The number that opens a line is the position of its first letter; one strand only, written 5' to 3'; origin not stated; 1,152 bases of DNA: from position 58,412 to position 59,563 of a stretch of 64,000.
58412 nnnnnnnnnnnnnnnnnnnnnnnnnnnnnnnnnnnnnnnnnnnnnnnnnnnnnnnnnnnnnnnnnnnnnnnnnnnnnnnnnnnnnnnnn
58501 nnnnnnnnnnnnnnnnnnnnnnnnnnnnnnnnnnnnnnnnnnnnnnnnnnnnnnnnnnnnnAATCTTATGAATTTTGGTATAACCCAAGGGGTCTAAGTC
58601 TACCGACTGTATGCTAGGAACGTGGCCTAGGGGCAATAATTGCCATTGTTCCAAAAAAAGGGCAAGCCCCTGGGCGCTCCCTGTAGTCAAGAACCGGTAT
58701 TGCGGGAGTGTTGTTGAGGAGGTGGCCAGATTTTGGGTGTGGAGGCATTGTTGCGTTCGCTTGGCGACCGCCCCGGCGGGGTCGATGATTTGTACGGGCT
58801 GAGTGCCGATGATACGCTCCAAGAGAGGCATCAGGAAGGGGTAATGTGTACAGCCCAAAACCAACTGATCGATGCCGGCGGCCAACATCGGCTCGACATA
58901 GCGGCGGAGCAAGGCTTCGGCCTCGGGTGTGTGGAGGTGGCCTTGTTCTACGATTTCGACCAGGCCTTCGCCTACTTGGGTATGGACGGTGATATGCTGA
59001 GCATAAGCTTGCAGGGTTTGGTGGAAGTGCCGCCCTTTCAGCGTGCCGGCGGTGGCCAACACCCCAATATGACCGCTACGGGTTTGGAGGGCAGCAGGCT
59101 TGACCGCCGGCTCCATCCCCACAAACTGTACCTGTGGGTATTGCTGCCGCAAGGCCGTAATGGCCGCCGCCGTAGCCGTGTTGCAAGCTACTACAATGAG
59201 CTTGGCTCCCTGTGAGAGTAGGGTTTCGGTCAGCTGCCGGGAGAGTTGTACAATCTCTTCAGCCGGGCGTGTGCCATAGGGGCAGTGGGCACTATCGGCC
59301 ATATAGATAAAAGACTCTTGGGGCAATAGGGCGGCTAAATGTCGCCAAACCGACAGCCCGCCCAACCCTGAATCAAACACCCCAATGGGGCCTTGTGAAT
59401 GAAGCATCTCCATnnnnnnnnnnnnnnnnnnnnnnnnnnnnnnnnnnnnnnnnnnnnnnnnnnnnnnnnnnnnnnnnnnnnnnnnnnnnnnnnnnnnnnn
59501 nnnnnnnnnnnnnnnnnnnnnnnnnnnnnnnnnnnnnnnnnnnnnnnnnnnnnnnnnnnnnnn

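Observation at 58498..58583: A family-A repeat copy supplies the last 8 codons and the stop codon of murI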

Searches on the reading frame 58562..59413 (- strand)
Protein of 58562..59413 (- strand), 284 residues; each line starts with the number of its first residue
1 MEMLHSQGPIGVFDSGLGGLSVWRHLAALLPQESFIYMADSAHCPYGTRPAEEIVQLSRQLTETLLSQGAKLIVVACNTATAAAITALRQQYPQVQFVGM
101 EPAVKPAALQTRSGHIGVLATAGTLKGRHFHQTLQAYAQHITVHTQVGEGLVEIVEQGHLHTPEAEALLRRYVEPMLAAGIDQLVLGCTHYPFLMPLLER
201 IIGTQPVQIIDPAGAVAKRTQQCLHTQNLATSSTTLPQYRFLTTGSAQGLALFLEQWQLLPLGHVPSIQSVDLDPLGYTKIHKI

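Call 7: find_homologous_proteins(query=window:58562-59413:-)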
Query window:58562-59413:- (284 aa): 7999 proteins with E <= 0.001 among 8000 candidates; the best 120 are listed.
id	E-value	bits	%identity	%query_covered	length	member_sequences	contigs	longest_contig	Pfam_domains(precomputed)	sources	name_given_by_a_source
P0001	1.3e-183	627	100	100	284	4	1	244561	PF01177.28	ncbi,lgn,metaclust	metaclust:status=active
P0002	2.2e-93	331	63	85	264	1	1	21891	PF01177.28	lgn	-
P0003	1.1e-92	329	64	85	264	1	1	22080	PF01177.28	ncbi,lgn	-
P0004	4.8e-92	326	64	85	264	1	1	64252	PF01177.28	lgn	-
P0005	2.7e-91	324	64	83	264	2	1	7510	PF01177.28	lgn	-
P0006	1.7e-89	318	59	89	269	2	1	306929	PF01177.28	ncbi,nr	ncbi:MAG: glutamate racemase [Bacteroidia bacterium]|nr:glutamate racemase [Bacteroidia bacterium]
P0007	4.9e-87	310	62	85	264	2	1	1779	PF01177.28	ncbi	-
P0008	5.7e-87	310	61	85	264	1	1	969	PF01177.28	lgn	-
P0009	1.9e-86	308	58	94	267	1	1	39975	PF01177.28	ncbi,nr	ncbi:MAG: glutamate racemase [Bacteroidia bacterium]|nr:glutamate racemase [Bacteroidia bacterium]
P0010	1.4e-85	305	59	84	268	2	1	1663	PF01177.28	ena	-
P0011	2.2e-85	305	56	89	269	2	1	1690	PF01177.28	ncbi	-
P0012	5.3e-85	303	58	87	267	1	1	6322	PF01177.28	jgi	-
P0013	2.2e-84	301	56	91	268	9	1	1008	PF01177.28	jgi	jgi:glutamate racemase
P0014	4.0e-84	301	56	89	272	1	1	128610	PF01177.28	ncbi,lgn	-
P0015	4.2e-84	300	59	85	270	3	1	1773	PF01177.28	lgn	-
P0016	6.6e-84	300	56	90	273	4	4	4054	PF01177.28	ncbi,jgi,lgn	jgi:glutamate racemase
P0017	1.3e-83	299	59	85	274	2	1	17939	PF01177.28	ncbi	-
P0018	1.3e-83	299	57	86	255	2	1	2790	PF01177.28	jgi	jgi:glutamate racemase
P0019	1.6e-83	299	58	84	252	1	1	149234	PF01177.28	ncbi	ncbi:MAG: glutamate racemase [Bacteroidia bacterium]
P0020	1.8e-83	298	57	84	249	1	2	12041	PF01177.28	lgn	-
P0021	3.6e-83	297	55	95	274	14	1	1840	PF01177.28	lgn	-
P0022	4.8e-83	297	56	93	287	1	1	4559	PF01177.28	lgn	-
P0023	5.1e-83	297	55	94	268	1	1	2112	PF01177.28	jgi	jgi:glutamate racemase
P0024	6.2e-83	297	58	85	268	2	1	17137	PF01177.28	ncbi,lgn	-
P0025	8.9e-83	296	57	85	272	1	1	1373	PF01177.28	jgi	jgi:glutamate racemase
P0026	1.3e-82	296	55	88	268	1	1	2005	PF01177.28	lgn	-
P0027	1.6e-82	295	58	85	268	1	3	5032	PF01177.28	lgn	-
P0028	1.6e-82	295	55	93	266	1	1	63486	PF01177.28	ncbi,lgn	ncbi:MAG: glutamate racemase [Bacteroidota bacterium]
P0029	1.7e-82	295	57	87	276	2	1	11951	PF01177.28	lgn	-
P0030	2.5e-82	295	58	87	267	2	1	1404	PF01177.28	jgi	jgi:glutamate racemase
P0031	3.0e-82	294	57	87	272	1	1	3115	PF01177.28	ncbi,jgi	-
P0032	3.4e-82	294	56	84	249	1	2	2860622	PF01177.28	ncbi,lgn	ncbi:MAG: glutamate racemase [Bacteroidia bacterium]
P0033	4.2e-82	294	57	83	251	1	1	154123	PF01177.28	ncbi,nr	ncbi:MAG: glutamate racemase [Bacteroidia bacterium]|nr:glutamate racemase [Bacteroidia bacterium]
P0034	4.7e-82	294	57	87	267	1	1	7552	PF01177.28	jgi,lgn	jgi:glutamate racemase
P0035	5.0e-82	294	56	87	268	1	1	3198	PF01177.28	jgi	jgi:glutamate racemase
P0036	5.1e-82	294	55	89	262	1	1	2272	PF01177.28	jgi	jgi:glutamate racemase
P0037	8.1e-82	293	56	88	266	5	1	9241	PF01177.28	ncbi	-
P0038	8.2e-82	293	56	86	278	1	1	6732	PF01177.28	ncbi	-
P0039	8.5e-82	293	56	88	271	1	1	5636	PF01177.28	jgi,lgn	jgi:glutamate racemase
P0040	1.1e-81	293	57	87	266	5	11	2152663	PF01177.28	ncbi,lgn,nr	ncbi:MAG: glutamate racemase [Anaerolineae bacterium]|nr:glutamate racemase [Anaerolineales bacteriu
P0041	1.1e-81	293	55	86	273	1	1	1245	PF01177.28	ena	-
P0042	1.2e-81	292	57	83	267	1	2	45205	PF01177.28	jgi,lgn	jgi:glutamate racemase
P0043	1.7e-81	292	55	94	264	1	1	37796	PF01177.28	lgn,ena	-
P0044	1.9e-81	292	56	86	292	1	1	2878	PF01177.28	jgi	jgi:glutamate racemase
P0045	1.9e-81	292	57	87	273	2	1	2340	PF01177.28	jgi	-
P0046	2.8e-81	291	56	87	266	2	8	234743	PF01177.28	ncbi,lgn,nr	ncbi:MAG: glutamate racemase [Anaerolineae bacterium]|nr:glutamate racemase [Anaerolineae bacterium]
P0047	2.9e-81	291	56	87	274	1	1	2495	PF01177.28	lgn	-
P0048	3.8e-81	291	57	85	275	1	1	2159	PF01177.28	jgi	jgi:glutamate racemase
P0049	4.2e-81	291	59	85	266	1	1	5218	PF01177.28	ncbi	-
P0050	4.4e-81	291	54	87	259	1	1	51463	PF01177.28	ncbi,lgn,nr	ncbi:MAG: glutamate racemase [Bacteroidales bacterium]|nr:glutamate racemase [Bacteroidales bacteriu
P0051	4.8e-81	290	53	95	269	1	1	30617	PF01177.28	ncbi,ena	-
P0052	5.5e-81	290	54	87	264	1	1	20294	PF01177.28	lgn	-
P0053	8.7e-81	290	56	86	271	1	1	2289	PF01177.28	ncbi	-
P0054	9.4e-81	289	55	91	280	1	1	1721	PF01177.28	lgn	-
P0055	9.6e-81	289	51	94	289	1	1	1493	PF01177.28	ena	-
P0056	1.1e-80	289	55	88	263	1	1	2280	PF01177.28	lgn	-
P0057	1.2e-80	289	56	87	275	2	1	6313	PF01177.28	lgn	-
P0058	1.2e-80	289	56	87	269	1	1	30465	PF01177.28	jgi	jgi:glutamate racemase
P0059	1.6e-80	289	55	89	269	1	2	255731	PF01177.28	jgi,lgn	jgi:glutamate racemase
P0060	1.6e-80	289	56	87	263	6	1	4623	PF01177.28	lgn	-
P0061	1.7e-80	289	53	89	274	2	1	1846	PF01177.28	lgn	-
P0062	1.8e-80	289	57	87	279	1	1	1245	PF01177.28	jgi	jgi:glutamate racemase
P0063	2.3e-80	288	58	84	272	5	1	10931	PF01177.28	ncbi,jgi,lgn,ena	-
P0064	2.9e-80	288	55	87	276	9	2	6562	PF01177.28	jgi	-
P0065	3.2e-80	288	53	87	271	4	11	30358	PF01177.28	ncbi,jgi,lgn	-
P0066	4.0e-80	287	55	88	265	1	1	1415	PF01177.28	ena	-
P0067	4.5e-80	287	55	85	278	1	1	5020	PF01177.28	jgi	-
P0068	5.3e-80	287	57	84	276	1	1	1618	PF01177.28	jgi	jgi:glutamate racemase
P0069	5.4e-80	287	55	86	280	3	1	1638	PF01177.28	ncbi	-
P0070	5.6e-80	287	54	89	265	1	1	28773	PF01177.28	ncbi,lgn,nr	ncbi:MAG: glutamate racemase [Bacteroidia bacterium]|nr:glutamate racemase [Bacteroidia bacterium]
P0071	6.1e-80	287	52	92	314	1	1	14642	PF01177.28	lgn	-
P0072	6.1e-80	287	57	84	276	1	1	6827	PF01177.28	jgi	jgi:glutamate racemase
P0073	7.3e-80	287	58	86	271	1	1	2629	PF01177.28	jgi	jgi:glutamate racemase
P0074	7.4e-80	287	57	85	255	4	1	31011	PF01177.28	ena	-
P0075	7.5e-80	287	52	91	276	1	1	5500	PF01177.28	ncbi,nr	ncbi:MAG: glutamate racemase [Bacteroidia bacterium]|nr:glutamate racemase [Bacteroidia bacterium]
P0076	8.1e-80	286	58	85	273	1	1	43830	PF01177.28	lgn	-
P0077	8.9e-80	286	56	87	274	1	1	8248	PF01177.28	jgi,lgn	jgi:glutamate racemase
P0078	8.9e-80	286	54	89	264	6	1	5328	PF01177.28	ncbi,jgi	jgi:glutamate racemase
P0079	9.2e-80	286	57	85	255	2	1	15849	PF01177.28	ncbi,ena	-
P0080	9.3e-80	286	56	85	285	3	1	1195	PF01177.28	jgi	-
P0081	1.0e-79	286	55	88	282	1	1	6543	PF01177.28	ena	-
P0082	1.3e-79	286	54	89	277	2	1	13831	PF01177.28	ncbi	-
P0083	1.5e-79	286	51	93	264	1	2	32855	PF01177.28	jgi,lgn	jgi:glutamate racemase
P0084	1.7e-79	285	57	84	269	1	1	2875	PF01177.28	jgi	jgi:glutamate racemase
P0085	1.7e-79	285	53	89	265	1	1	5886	PF01177.28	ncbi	-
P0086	1.8e-79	285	55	86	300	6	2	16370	PF01177.28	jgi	jgi:glutamate racemase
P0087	1.8e-79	285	57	85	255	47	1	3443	PF01177.28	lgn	-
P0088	1.9e-79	285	53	92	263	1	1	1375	PF01177.28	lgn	-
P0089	2.0e-79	285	54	88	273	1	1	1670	PF01177.28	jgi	jgi:glutamate racemase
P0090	2.4e-79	285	55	85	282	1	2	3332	PF01177.28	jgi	-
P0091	2.5e-79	285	56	89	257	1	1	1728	PF01177.28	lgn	-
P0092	2.5e-79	285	54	86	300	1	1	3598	PF01177.28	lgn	-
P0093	2.8e-79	285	58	79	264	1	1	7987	PF01177.28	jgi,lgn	jgi:glutamate racemase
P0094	2.9e-79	285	55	87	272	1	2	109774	PF01177.28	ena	-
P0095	3.0e-79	285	53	96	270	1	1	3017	PF01177.28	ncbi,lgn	ncbi:MAG: glutamate racemase [Bacteroidota bacterium]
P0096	3.0e-79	285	57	85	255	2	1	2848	PF01177.28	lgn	-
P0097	3.2e-79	284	53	89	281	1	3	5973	PF01177.28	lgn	-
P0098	3.3e-79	284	53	89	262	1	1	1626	PF01177.28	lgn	-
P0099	3.7e-79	284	54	88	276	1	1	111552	PF01177.28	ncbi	-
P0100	3.7e-79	284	56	84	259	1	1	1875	PF01177.28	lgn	-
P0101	4.6e-79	284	54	87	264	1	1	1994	PF01177.28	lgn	-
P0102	4.8e-79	284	53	91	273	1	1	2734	PF01177.28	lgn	-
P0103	4.9e-79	284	57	85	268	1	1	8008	PF01177.28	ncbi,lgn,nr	ncbi:MAG: glutamate racemase [Anaerolineae bacterium]|nr:glutamate racemase [Anaerolineae bacterium]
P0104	5.0e-79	284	55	89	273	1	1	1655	PF01177.28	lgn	-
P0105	5.7e-79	284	53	87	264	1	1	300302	PF01177.28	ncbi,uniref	ncbi:glutamate racemase [Rapidithrix thailandica]|uniref:Glutamate racemase n=1 Tax=Rapidithrix thai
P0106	5.7e-79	284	54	90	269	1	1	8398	PF01177.28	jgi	jgi:glutamate racemase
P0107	6.2e-79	284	55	87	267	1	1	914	PF01177.28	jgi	jgi:glutamate racemase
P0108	7.3e-79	283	54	87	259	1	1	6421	PF01177.28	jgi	-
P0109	7.4e-79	283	56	85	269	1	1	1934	PF01177.28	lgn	-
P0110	8.5e-79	283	53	87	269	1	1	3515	PF01177.28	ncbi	ncbi:MAG: glutamate racemase [Bacteroidota bacterium]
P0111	9.3e-79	283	55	87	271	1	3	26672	PF01177.28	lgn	-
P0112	1.1e-78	283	52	88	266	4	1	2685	PF01177.28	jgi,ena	-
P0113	1.1e-78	283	56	85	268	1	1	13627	PF01177.28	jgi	jgi:glutamate racemase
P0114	1.1e-78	283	52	88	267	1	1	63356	PF01177.28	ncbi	-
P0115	1.2e-78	283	56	84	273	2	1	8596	PF01177.28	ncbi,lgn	-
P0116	1.3e-78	282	49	96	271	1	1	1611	PF01177.28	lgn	-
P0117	1.3e-78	282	56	85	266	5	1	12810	PF01177.28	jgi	jgi:glutamate racemase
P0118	1.4e-78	282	53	90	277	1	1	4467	PF01177.28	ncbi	-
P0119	1.4e-78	282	53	92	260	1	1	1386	PF01177.28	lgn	-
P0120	1.5e-78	282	54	88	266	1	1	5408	PF01177.28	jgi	jgi:glutamate racemase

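Call 10: find_related_loci(query=window:58562-59413:-, collection=genome_contigs, flank=3000)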
Query window:58562-59413:- (284 aa) in genome_contigs; peptide patterns used: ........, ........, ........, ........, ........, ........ (x = any residue, [..] = any of these).
336 stretches matched a pattern; 76 encode a relative of the query (tblastn E <= 1e-3); 76 distinct loci.
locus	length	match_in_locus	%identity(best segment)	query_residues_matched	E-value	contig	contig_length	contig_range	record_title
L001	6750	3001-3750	50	4-256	6e-76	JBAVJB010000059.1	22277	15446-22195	MAG: Salinimicrobium sp. isolate MFD02245_ilm_asm_bin7 k127_205980, whole genome shotgun sequence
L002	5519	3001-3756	46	1-255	2e-75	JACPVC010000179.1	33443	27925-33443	MAG: Chloroflexi bacterium isolate NC_groundwater_774_Ag_S2p5_52_15 JBCH_GD18_4_SO25_S179_scaffold_418946, whole genome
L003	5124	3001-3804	45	3-272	2e-75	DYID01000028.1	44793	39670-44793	MAG TPA_asm: Anaerolinea sp. isolate TT109_57_62 Afr_mines_TT109_253_length_44793_cov_24_317873, whole genome shotgun se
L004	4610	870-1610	47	3-250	5e-75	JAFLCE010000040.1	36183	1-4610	MAG: Anaerolineae bacterium isolate UWPOB_ANAER1 gnl_X_MCALJHDA_40, whole genome shotgun sequence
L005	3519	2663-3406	47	2-250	1e-75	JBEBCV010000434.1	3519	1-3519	MAG: Chloroflexota bacterium isolate blackwarrior_2019_sw_WHONDRS-S19S_0021_B_bin.98 scaffold_1139009, whole genome shot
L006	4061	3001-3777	47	9-272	8e-75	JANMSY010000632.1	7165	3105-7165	MAG: Anaerolineales bacterium isolate SOY_29_metabat_307 SOY_29_k141_3488594, whole genome shotgun sequence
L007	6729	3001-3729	48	4-247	6e-75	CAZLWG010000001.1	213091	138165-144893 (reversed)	MAG TPA_asm: uncultured Anaerolinea sp. isolate SRP329715_co1_388 genome assembly, contig: NODE_30_length_213091_cov_17.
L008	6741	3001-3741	47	3-250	8e-75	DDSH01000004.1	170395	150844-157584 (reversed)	MAG TPA_asm: Anaerolineales bacterium UBA2395 UBA2395_contig_2118, whole genome shotgun sequence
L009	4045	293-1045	47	4-255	6e-75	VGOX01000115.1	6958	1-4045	MAG: Chloroflexi bacterium isolate M_DeepCast_65m_m2_156 M_DeepCast_65m_m2_156_Ga0194120_10019826, whole genome shotgun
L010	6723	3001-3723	48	6-247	2e-74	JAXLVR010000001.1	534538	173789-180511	MAG: Anaerolineales bacterium isolate STL-CHL2 C1.270.fa-1, whole genome shotgun sequence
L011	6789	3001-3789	45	9-259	8e-74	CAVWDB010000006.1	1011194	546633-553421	MAG: uncultured Chloroflexia bacterium isolate MFD04944.bin.2.201 genome assembly, contig: contig_19707, whole genome sh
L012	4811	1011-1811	45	1-272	8e-74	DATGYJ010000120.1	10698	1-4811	MAG TPA_asm: Anaerolineales bacterium isolate SMAG_U10632 k141_496061, whole genome shotgun sequence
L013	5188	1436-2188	46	3-254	2e-73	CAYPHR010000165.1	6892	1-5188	MAG TPA_asm: uncultured Anaerolinea sp. isolate binchicken_co235_140 genome assembly, contig: NODE_24351_length_6892_cov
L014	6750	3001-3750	46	4-254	2e-73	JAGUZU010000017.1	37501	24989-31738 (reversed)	MAG: Anaerolineales bacterium isolate DeMMO6_15 c_000000069857, whole genome shotgun sequence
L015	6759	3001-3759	47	4-254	3e-73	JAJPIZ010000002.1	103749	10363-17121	MAG: Anaerolineae bacterium isolate Centralia_MAG_396 k107_5943972, whole genome shotgun sequence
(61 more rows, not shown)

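Call 11: find_encoding_contigs(protein=P0001, flank=3000, max_places=4)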
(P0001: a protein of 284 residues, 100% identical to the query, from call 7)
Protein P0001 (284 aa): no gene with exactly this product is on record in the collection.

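Call 12: list_cluster_members(proteins=[P0001, P0003, P0009, P0006])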
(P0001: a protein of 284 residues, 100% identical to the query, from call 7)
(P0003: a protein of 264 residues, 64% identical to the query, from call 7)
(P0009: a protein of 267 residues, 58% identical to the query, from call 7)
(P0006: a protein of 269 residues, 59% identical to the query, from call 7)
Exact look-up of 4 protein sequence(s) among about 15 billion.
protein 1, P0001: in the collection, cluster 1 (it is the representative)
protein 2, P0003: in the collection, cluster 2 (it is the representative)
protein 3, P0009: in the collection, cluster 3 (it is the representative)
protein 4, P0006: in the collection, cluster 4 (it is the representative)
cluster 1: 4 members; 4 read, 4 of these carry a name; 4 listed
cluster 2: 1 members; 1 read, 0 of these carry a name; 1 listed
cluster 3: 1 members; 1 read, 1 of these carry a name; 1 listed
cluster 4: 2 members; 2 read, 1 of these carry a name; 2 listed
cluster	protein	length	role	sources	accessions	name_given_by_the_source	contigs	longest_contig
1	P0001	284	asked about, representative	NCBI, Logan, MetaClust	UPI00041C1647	status=active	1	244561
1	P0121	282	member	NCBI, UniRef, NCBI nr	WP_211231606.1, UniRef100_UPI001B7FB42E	glutamate racemase [Eisenibacter elegans] | glutamate racemase n=1 Tax=Eisenibacter elegans TaxID=997 RepID=UPI001B7FB42E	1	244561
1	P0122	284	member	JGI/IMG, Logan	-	glutamate racemase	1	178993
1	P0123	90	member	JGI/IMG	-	glutamate racemase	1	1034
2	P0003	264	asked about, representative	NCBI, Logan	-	-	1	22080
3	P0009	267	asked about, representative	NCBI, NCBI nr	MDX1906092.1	MAG: glutamate racemase [Bacteroidia bacterium] | glutamate racemase [Bacteroidia bacterium]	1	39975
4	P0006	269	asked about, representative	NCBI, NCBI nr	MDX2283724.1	MAG: glutamate racemase [Bacteroidia bacterium] | glutamate racemase [Bacteroidia bacterium]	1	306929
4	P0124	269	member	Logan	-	-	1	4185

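Call 15: find_encoding_contigs(protein=P0122, flank=4000, max_places=4)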
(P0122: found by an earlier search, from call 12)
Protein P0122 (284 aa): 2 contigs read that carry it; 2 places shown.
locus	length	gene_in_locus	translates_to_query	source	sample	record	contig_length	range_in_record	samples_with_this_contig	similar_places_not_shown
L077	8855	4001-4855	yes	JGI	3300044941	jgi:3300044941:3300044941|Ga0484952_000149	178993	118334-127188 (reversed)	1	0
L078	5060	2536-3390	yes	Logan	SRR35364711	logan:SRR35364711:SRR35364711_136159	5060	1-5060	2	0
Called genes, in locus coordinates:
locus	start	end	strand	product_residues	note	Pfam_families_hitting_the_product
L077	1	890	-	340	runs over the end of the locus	PF03372:Exo_endo_phos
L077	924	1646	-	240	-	PF01503:PRA-PH (faint), PF03819:MazG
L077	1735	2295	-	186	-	PF09345:SiaC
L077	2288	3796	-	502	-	PF03853:YjeF_N, PF01256:Carb_kinase, PF08543:Phos_pyr_kin (weak)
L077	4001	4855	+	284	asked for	PF01177:Asp_Glu_race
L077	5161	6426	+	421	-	-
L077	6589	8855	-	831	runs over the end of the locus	PF10101:DUF2339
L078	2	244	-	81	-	?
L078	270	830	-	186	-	PF09345:SiaC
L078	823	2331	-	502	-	PF03853:YjeF_N, PF01256:Carb_kinase, PF08543:Phos_pyr_kin (weak)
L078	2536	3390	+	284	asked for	PF01177:Asp_Glu_race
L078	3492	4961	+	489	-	-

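Call 16: find_encoding_contigs(protein=P0004, flank=4000, max_places=3)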
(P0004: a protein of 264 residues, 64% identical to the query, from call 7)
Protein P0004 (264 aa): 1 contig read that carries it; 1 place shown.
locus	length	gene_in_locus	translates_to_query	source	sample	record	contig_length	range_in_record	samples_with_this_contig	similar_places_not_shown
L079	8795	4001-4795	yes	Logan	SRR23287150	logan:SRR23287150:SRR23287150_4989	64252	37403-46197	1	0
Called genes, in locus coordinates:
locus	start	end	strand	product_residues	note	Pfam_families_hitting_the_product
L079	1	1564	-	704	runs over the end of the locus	PF01235:Na_Ala_symp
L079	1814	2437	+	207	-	PF01471:PG_binding_1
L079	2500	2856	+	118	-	-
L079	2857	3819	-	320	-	-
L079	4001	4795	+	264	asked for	PF01177:Asp_Glu_race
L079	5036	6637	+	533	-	PF00890:FAD_binding_2, PF01266:DAO, PF07992:Pyr_redox_2 (faint), PF02910:Succ_DH_flav_C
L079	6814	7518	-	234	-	PF00106:adh_short, PF13561:adh_short_C2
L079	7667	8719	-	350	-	PF02805:Ada_Zn_binding, PF12833:HTH_18, PF01035:DNA_binding_1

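Call 17: find_encoding_contigs(protein=P0009, flank=4000, max_places=3)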
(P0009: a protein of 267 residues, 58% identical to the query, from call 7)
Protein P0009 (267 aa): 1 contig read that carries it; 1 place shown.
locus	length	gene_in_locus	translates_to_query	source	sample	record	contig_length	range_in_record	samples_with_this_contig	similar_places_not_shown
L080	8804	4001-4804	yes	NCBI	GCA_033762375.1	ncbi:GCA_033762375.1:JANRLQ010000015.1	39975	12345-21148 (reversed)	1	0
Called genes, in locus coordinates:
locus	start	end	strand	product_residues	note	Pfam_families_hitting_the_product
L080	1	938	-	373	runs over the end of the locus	PF08447:PAS_3, PF00512:HisKA, PF02518:HATPase_c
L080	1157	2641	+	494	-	PF00270:DEAD, PF04851:ResIII, PF00271:Helicase_C, PF03880:DbpA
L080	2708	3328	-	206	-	-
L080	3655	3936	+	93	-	-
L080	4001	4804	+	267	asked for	PF01177:Asp_Glu_race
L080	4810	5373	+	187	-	-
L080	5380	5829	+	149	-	PF21818:DUF6884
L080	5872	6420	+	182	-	PF00156:Pribosyltran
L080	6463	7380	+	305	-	PF02729:OTCace_N, PF00185:OTCace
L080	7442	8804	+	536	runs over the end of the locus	PF03739:LptF_LptG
